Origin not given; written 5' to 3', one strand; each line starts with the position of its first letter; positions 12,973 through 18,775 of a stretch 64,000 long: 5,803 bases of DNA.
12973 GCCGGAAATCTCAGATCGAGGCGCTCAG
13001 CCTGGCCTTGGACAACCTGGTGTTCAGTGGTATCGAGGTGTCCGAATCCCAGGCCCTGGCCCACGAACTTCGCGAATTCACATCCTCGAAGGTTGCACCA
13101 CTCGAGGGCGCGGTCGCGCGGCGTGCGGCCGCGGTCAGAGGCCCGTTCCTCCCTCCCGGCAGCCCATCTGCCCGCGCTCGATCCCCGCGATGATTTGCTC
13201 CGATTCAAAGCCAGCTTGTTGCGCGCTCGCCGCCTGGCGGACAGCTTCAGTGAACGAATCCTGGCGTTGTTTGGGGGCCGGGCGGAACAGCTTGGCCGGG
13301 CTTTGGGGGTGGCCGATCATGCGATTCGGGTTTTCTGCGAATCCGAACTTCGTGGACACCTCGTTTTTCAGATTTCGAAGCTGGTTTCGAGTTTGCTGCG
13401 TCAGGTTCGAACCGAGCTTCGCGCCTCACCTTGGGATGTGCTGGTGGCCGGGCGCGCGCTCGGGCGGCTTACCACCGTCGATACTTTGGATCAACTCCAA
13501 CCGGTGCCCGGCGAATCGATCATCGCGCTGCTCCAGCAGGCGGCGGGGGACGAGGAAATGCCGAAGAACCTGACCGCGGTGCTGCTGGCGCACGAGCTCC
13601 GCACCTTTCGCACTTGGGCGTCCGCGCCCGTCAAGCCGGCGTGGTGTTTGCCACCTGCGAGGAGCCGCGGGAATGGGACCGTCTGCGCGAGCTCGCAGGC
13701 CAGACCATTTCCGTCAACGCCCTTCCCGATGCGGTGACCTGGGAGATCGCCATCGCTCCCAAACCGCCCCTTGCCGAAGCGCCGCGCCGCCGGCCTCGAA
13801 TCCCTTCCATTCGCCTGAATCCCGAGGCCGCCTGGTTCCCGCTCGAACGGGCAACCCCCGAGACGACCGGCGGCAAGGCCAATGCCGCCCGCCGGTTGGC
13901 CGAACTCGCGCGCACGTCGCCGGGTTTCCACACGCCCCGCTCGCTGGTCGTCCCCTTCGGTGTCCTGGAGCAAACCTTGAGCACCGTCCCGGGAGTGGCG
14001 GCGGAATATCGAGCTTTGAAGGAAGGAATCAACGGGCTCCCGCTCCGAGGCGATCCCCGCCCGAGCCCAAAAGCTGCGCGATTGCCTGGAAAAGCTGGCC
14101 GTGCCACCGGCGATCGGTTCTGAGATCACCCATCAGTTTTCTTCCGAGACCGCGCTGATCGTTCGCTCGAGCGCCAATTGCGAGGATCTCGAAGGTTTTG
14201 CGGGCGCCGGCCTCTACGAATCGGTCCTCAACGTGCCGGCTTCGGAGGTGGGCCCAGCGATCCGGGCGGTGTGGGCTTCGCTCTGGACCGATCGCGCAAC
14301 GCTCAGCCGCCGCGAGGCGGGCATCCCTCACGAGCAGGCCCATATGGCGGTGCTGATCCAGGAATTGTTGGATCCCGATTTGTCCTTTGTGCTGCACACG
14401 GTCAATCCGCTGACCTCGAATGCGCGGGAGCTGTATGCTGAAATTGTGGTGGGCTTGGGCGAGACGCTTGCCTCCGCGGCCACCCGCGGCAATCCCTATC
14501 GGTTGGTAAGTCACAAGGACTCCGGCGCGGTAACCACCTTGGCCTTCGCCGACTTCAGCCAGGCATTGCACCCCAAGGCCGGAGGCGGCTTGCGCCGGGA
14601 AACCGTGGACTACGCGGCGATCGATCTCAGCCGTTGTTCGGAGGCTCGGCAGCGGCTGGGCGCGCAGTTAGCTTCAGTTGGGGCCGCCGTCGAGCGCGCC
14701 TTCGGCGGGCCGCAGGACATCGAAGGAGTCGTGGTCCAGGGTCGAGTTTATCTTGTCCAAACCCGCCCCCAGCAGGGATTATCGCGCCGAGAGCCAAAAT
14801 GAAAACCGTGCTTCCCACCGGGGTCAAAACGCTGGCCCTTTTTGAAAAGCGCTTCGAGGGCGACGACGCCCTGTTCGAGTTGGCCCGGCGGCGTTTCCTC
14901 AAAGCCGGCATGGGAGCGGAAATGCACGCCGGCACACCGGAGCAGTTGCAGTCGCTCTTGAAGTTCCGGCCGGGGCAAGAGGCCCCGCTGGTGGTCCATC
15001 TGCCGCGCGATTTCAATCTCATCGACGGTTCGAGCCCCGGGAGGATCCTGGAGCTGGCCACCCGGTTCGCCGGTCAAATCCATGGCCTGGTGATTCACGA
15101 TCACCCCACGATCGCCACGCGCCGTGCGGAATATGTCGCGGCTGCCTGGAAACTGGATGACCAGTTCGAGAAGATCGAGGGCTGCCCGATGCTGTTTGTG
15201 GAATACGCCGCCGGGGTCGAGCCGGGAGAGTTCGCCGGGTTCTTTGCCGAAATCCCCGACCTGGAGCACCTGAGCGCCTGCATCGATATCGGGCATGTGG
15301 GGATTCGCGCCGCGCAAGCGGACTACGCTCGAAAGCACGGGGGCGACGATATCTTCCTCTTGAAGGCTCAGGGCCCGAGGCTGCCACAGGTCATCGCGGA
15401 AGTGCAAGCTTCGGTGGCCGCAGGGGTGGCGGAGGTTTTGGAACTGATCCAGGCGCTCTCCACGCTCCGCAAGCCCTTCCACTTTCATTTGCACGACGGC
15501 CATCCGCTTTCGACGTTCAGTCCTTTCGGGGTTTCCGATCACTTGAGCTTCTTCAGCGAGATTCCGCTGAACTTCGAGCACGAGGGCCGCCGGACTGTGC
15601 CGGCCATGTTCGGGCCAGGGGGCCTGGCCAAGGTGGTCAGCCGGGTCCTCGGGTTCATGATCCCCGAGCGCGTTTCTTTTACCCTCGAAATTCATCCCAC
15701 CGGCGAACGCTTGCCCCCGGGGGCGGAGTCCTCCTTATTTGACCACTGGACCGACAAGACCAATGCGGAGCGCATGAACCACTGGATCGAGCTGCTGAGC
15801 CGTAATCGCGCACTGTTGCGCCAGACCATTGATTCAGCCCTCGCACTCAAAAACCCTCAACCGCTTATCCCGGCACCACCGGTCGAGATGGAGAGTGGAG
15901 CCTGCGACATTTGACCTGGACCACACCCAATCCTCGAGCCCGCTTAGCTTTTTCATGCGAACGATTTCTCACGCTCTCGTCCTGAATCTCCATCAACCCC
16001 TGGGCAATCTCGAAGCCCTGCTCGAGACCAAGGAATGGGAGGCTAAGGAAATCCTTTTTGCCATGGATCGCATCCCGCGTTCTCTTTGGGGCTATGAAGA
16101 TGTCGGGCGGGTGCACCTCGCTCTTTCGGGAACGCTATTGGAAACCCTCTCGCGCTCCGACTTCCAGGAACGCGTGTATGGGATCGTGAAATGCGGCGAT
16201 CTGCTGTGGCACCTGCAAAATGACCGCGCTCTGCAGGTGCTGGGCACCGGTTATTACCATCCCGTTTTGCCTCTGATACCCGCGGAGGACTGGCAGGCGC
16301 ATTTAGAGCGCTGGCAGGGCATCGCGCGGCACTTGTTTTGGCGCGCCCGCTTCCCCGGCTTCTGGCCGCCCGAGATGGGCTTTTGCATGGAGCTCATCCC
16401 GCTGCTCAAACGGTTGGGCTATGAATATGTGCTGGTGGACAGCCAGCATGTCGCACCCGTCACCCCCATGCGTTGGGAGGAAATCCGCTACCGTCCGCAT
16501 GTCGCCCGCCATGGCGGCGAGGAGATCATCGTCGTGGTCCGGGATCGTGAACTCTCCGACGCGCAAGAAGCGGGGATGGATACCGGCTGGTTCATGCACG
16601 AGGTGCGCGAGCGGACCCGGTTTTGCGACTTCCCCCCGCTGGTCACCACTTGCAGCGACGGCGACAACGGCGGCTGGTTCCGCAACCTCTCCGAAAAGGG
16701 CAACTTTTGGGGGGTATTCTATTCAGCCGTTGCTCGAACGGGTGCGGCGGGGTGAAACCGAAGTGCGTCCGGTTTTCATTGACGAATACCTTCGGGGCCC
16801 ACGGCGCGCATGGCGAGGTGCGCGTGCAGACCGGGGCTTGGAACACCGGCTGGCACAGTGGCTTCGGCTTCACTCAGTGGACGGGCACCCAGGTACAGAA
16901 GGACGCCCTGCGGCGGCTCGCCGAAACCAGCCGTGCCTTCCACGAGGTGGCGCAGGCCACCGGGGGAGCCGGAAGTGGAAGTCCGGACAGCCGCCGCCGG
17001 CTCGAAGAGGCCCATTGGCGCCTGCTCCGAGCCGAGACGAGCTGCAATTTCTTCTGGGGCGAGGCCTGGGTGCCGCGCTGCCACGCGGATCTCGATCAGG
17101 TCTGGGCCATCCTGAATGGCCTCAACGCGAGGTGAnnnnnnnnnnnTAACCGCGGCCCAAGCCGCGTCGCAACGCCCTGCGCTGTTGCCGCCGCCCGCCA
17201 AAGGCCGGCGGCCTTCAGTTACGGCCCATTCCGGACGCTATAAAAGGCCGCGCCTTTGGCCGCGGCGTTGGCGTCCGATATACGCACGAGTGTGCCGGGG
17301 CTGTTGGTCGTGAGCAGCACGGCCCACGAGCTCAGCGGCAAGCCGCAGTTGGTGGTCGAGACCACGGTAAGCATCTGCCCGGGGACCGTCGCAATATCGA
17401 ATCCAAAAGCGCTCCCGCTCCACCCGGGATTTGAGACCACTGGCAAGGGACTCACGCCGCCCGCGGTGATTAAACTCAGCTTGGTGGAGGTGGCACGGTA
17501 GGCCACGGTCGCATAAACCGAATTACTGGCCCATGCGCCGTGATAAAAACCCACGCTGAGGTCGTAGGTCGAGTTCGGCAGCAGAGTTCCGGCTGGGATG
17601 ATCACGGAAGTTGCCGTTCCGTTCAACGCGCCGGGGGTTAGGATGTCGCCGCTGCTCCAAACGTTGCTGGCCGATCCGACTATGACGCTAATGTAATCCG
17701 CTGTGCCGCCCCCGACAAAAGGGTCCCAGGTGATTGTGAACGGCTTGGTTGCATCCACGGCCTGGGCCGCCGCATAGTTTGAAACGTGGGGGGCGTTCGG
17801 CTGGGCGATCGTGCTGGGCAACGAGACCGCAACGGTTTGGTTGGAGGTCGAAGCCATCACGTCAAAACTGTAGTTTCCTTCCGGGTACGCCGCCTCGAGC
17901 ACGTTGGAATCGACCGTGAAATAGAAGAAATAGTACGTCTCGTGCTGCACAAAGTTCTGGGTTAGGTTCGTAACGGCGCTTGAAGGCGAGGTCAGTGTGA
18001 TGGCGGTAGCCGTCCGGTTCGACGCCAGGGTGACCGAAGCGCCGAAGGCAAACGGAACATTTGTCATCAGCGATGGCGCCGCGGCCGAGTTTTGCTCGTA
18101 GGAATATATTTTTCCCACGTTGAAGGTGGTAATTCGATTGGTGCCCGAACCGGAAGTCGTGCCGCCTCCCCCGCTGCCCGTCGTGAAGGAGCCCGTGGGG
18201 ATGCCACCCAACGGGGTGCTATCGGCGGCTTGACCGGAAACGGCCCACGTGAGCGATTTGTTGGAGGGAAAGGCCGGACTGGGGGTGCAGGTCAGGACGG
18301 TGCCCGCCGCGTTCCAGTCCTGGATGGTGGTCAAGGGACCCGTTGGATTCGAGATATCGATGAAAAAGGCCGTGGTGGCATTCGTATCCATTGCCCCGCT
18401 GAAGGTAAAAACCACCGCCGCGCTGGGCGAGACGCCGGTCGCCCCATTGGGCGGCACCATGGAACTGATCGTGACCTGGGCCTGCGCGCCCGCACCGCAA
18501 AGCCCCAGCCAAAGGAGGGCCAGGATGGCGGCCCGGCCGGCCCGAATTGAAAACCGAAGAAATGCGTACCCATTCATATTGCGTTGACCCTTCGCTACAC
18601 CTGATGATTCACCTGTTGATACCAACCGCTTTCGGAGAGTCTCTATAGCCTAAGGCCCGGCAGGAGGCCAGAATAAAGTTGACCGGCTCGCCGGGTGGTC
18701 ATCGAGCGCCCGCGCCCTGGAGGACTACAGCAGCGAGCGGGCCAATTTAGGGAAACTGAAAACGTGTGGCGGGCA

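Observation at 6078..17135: Compact alpha-glucan operon pairing a GWD-like and a PWD-like dikinase with two TIM-barrel proteins: candidate bacterial reversible glucan-phosphorylation system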

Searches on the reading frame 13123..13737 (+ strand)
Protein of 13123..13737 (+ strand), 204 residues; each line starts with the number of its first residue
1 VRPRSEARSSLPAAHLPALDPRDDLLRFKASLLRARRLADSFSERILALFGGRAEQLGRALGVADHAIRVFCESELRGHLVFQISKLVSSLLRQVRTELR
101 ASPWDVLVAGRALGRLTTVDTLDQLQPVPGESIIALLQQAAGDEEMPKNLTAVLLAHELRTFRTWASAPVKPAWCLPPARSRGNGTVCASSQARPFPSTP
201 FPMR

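Call 4: search_protein_families(library=pfam, proteins=[window:13123-13737:+], max_evalue=0.01)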
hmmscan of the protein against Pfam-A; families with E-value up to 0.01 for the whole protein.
window:13123-13737:+ (204 aa): 1 family
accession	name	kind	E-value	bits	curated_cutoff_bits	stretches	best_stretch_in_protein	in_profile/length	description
PF22973.2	GWD1_pHisD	-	4.8e-06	26.6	27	1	104-158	2-57/115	Alpha-glucan water dikinase, phosphohistidine-like domain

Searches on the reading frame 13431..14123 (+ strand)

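Call 4: search_protein_families(library=pfam, proteins=[window:13431-14123:+], max_evalue=0.01)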
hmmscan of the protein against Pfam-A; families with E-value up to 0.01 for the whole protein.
window:13431-14123:+ (230 aa): 1 family
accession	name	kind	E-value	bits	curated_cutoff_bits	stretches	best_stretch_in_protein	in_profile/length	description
PF22973.2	GWD1_pHisD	-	1.1e-11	44.8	27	1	56-106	58-108/115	Alpha-glucan water dikinase, phosphohistidine-like domain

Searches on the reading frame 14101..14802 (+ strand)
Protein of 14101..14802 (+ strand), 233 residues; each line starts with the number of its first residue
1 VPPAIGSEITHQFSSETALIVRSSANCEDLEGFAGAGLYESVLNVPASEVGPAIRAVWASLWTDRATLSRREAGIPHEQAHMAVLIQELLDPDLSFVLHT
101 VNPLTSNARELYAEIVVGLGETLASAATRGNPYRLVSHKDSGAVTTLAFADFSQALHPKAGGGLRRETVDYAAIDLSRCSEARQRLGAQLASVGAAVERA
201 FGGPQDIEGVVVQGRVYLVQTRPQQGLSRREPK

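Call 4: search_protein_families(library=pfam, proteins=[window:14101-14802:+], max_evalue=0.01)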
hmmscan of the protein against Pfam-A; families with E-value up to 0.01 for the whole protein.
window:14101-14802:+ (233 aa): 1 family
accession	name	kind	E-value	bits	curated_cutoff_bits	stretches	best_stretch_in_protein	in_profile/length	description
PF01326.24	PPDK_N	-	6.7e-36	124.6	27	1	9-231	92-316/328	Pyruvate phosphate dikinase, AMP/ATP-binding domain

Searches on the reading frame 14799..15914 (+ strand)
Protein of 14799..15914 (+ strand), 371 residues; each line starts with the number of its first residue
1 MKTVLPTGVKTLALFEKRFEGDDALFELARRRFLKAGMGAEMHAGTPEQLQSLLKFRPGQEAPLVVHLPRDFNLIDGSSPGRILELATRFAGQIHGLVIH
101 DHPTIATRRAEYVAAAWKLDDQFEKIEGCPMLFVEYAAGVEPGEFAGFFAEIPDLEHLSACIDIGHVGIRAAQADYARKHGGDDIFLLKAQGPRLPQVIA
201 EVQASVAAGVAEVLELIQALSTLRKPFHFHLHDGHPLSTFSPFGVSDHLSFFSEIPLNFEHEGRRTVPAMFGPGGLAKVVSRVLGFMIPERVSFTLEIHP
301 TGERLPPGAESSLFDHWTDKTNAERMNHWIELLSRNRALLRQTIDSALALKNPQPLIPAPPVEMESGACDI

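Call 4: search_protein_families(library=pfam, proteins=[window:14799-15914:+], max_evalue=0.01)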
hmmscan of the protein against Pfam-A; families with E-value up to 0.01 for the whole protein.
window:14799-15914:+ (371 aa): 0 families

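Call 29: search_solved_structures(query=window:14799-15914:+, max_evalue=1, show_alignments=2)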
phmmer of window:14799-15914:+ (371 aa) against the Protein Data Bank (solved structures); distinct sequences matched with E-value up to 1: 0.

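Call 31: find_homologous_proteins(query=window:14799-15914:+, max_evalue=0.00001)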
Query window:14799-15914:+ (371 aa): 1664 proteins with E <= 0.00001 among 8000 candidates; the best 120 are listed.
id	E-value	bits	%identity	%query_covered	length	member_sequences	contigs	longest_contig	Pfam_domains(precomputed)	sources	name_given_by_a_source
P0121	9.1e-249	843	100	100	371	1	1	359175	-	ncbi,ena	-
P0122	2.5e-159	548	68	96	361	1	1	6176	-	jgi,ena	jgi:hypothetical protein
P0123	1.2e-156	540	65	97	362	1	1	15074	-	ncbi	-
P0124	1.2e-155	536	64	100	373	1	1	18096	-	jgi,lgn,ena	-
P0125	2.4e-154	532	67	91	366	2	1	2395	-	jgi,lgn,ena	-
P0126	3.6e-153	528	64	98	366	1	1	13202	-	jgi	jgi:hypothetical protein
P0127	7.3e-152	524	64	100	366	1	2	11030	-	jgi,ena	jgi:hypothetical protein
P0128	1.0e-151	523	67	92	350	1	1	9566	-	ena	-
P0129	1.9e-151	523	65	94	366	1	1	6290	-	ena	-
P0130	4.1e-151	521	67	93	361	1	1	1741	-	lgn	-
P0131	2.7e-150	519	65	95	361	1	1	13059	-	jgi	jgi:hypothetical protein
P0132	3.2e-150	518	62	100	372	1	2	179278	-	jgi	jgi:hypothetical protein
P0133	3.4e-150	518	65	94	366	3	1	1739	-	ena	-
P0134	1.3e-149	516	62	100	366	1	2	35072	-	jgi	-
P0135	1.8e-149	516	61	100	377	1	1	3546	-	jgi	jgi:hypothetical protein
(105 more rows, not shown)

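Call 36: search_solved_structures(query=A2, max_evalue=10, show_alignments=3)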
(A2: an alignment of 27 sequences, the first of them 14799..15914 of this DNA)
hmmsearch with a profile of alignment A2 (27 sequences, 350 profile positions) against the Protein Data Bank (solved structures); distinct sequences matched with E-value up to 10: 0.

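Call 48: predict_structure(alignment_id=A3)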
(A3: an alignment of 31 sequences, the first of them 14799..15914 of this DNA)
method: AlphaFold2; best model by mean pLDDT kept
length: 371 residues; sequences in the alignment: 31
mean_pLDDT: 91.8   pTM: 0.88
mean pLDDT of the five models: 91.8, 90.8, 90.3, 90.3, 89.2
residues with pLDDT >= 90: 319; 70-90: 20; 50-70: 27; < 50: 5
segments of 3 or more residues with pLDDT < 50: 1-5
pLDDT, mean of each block of 10 residues (from residue 1): 57 93 96 95 98 95 96 94 98 97 94 98 98 89 94 97 95 96 93 95 97 97 94 92 72 95 96 97 95 95 92 97 96 96 95 67 57 53
secondary structure, 60 per line:
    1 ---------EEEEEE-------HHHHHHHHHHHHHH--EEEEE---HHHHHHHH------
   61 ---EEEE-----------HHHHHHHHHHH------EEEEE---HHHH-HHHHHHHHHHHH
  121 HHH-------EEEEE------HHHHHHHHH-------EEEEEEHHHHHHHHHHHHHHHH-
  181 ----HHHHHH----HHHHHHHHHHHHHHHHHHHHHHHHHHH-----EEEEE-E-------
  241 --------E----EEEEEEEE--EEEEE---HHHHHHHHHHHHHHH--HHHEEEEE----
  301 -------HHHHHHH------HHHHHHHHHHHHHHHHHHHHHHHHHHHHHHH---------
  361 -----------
elements in order: E10-15 H23-36 E39-43 H47-54 E64-67 H79-89 E96-100 H104-107 H109-123 E131-135 H142-150 E158-163 H164-179 H185-190 H195-221 E227-231 E254-261 E264-268 H272-286 E292-296 H308-314 H321-351

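Call 52: fold_search(model_id=the predicted structure, library=pdb)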
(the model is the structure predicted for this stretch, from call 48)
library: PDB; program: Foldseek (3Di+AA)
matches with E <= 10: 1592; with E <= 0.001: 34
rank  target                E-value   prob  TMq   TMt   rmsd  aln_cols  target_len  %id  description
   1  4hno                  7.2e-06  1.00  0.44  0.55   7.4       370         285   14  High resolution crystal structure of DNA Apurinic/apyrimidinic (AP) endonuclease IV Nfo from Thermatoga maritima (released 2013-01-23)
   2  3cqi_A                3.1e-05  1.00  0.43  0.55   7.8       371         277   13  Crystal Structure of L-xylulose-5-phosphate 3-epimerase UlaE (form B) complex with sulfate (released 2008-11-25)
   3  6khy_A                5.3e-05  1.00  0.48  0.58   6.8       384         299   13  The crystal structure of AsfvAP:AG (released 2020-06-03)
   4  3cqj_A                5.3e-05  1.00  0.44  0.56   7.7       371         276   13  Crystal Structure of L-xylulose-5-phosphate 3-epimerase UlaE (form B) complex with Zn2+ (released 2008-11-25)
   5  3cqj_B                9.8e-05  1.00  0.44  0.56   7.5       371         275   13  Crystal Structure of L-xylulose-5-phosphate 3-epimerase UlaE (form B) complex with Zn2+ (released 2008-11-25)
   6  3stg_B                1.3e-04  1.00  0.37  0.47   7.1       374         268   10  Crystal structure of A58P, DEL(N59), and loop 7 truncated mutant of 3-deoxy-D-manno-octulosonate 8-phosphate synthase  (released 2011-11-23)
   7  3und_C                1.3e-04  1.00  0.36  0.44   8.4       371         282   12  Substrate-bound crystal structure of 2-dehydro-3-deoxyphosphooctonate aldolase from Burkholderia pseudomallei (released 2011-11-30)
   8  3t4c_D                1.9e-04  1.00  0.39  0.52   7.3       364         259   10  Crystal structure of 2-dehydro-3-deoxyphosphooctonate aldolase from Burkholderia ambifaria (released 2011-08-17)
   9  3und_A                2.3e-04  1.00  0.37  0.45   8.2       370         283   12  Substrate-bound crystal structure of 2-dehydro-3-deoxyphosphooctonate aldolase from Burkholderia pseudomallei (released 2011-11-30)
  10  3cqi_B                2.5e-04  1.00  0.43  0.55   7.6       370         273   13  Crystal Structure of L-xylulose-5-phosphate 3-epimerase UlaE (form B) complex with sulfate (released 2008-11-25)
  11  3qqw_F                2.7e-04  1.00  0.34  0.41  11.3       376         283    9  Crystal structure of a putative lyase (Reut_B4148) from Ralstonia eutropha JMP134 at 2.44 A resolution (released 2011-03-02)
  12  3fyp_C                3.2e-04  1.00  0.36  0.47   7.3       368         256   10  Crystal structure of the quadruple mutant (N23C/C246S/D247E/P249A) of 3-deoxy-D-manno-octulosonate 8-phosphate synthas (released 2009-03-31)
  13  8rtf_B                4.0e-04  1.00  0.39  0.37   8.3       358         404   11  Crystal structure of Trypanosoma congolense pyruvate kinase in complex with a single-domain antibody (TcoPYK-sdAb42) (released 2025-04-16)
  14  3qqw_E                4.0e-04  1.00  0.35  0.41  11.3       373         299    8  Crystal structure of a putative lyase (Reut_B4148) from Ralstonia eutropha JMP134 at 2.44 A resolution (released 2011-03-02)
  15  4jx6_C                4.0e-04  1.00  0.35  0.24  11.5       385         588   11  Structure of the carboxyl transferase domain Y628A from Rhizobium etli pyruvate carboxylase with pyruvate (released 2013-05-29)
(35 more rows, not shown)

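Call 96: search_protein_families(library=ncbifam, proteins=[window:14799-15914:+], max_evalue=0.001)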
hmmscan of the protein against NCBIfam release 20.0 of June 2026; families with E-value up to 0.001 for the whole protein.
window:14799-15914:+ (371 aa): 0 families

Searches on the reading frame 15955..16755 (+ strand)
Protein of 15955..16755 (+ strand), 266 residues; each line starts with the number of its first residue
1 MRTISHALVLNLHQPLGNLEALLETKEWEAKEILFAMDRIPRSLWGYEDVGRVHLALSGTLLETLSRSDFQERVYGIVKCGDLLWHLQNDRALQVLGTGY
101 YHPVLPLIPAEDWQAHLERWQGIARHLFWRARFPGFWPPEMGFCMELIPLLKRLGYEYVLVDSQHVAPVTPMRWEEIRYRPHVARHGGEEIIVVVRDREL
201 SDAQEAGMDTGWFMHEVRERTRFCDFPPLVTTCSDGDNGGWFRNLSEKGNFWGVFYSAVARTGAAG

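Call 4: search_protein_families(library=pfam, proteins=[window:15955-16755:+], max_evalue=0.01)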
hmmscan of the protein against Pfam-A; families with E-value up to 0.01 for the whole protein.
window:15955-16755:+ (266 aa): 1 family
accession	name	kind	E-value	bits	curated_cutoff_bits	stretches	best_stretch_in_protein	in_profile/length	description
PF03065.20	Glyco_hydro_57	-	6.2e-18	65.6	21.2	1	52-203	70-206/291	Glycosyl hydrolase family 57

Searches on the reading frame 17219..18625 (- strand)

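Call 22: search_protein_families(library=pfam, proteins=[window:17219-18625:-], max_evalue=0.001)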
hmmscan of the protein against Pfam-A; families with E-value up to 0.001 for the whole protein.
window:17219-18625:- (468 aa): 1 family
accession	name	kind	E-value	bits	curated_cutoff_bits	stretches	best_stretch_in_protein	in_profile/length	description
PF13205.12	Big_5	-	6.1e-09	37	23.6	1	49-149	3-105/105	Bacterial Ig-like domain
